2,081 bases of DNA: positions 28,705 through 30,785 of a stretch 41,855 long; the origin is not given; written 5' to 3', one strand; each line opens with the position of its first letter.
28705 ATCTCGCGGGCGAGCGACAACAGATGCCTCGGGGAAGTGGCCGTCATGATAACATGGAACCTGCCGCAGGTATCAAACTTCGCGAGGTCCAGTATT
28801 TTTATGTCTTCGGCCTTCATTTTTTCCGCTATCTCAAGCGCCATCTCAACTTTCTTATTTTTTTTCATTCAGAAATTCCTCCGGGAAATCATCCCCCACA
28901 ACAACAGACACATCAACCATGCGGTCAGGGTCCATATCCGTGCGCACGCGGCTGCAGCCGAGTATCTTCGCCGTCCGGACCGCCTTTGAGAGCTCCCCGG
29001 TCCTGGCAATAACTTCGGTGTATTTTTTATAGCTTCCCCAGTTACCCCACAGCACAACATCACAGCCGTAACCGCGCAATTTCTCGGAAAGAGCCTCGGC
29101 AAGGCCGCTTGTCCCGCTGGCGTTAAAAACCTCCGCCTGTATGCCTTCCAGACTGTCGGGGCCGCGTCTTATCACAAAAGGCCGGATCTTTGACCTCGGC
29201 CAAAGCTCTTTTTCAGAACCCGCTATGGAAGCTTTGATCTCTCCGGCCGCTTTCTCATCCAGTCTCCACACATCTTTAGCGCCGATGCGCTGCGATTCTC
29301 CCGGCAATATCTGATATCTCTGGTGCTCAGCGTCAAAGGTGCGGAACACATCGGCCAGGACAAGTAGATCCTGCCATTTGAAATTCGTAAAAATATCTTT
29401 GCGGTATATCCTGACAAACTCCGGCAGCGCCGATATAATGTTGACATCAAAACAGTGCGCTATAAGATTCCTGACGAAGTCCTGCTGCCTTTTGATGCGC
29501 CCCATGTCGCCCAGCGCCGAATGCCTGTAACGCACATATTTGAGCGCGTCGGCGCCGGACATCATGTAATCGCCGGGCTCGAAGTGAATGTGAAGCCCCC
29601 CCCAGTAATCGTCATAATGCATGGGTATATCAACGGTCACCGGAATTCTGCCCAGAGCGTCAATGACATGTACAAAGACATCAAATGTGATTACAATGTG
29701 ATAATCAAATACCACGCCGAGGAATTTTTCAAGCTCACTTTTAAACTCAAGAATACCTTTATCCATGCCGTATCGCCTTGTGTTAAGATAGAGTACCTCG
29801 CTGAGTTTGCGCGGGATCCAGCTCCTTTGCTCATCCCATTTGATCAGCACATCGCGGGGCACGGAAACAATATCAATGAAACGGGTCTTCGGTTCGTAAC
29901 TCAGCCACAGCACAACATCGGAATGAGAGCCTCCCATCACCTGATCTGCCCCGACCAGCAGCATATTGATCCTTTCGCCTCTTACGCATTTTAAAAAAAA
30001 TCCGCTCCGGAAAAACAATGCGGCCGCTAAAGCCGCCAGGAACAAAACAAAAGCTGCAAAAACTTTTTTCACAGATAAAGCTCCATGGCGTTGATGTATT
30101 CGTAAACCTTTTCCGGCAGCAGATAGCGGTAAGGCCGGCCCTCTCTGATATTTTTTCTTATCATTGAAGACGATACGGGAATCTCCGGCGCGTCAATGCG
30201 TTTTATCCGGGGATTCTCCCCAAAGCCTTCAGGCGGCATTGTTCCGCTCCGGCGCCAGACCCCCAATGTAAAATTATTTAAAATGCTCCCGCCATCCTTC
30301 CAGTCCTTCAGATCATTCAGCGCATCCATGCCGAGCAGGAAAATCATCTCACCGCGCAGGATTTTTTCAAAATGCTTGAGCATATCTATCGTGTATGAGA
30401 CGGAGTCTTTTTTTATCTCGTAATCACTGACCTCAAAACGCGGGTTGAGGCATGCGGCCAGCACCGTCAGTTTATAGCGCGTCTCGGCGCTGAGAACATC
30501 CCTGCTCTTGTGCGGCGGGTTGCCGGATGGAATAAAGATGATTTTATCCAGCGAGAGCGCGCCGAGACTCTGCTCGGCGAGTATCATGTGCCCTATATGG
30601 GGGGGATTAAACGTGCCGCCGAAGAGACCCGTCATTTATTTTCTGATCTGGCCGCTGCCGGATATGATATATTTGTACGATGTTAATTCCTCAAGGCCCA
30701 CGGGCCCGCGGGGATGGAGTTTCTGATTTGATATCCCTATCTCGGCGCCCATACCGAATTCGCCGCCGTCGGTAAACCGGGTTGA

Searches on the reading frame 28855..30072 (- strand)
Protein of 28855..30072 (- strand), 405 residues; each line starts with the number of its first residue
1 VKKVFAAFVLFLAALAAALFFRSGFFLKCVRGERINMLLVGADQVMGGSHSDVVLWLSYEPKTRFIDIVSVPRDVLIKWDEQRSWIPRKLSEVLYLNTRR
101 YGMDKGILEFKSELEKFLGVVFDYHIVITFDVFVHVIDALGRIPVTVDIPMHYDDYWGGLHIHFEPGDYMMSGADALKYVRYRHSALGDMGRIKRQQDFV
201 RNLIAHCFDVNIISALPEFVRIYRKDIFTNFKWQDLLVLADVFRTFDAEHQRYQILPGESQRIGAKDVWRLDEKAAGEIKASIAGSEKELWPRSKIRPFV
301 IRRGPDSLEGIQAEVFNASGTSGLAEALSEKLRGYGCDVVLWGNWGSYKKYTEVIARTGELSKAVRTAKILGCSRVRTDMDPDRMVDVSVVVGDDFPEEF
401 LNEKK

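Call 22: search_protein_families(library=pfam, proteins=[window:28855-30072:-], max_evalue=0.0001)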
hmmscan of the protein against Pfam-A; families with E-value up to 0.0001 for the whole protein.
window:28855-30072:- (405 aa): 2 families
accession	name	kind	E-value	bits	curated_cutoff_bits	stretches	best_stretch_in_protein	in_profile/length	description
PF03816.19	LytR_cpsA_psr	-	3.4e-26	92.6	24.6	1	50-205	1-146/150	LytR_cpsA_psr family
PF13399.11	LytR_C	-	9.3e-15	55.8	22.2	1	312-396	3-86/86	LytR cell envelope-related transcriptional attenuator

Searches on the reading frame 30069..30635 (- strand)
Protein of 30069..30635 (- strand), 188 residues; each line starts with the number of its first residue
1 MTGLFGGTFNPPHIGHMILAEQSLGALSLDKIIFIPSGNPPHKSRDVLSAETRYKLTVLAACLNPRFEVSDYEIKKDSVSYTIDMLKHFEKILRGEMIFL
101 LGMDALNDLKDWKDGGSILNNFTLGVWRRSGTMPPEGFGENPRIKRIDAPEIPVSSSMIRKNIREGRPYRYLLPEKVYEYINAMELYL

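Call 22: search_protein_families(library=pfam, proteins=[window:30069-30635:-], max_evalue=0.0001)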
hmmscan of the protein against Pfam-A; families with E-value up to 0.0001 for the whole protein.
window:30069-30635:- (188 aa): 1 family
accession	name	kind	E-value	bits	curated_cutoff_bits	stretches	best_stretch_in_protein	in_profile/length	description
PF01467.32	CTP_transf_like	-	2.1e-25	89.9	21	1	4-161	1-132/133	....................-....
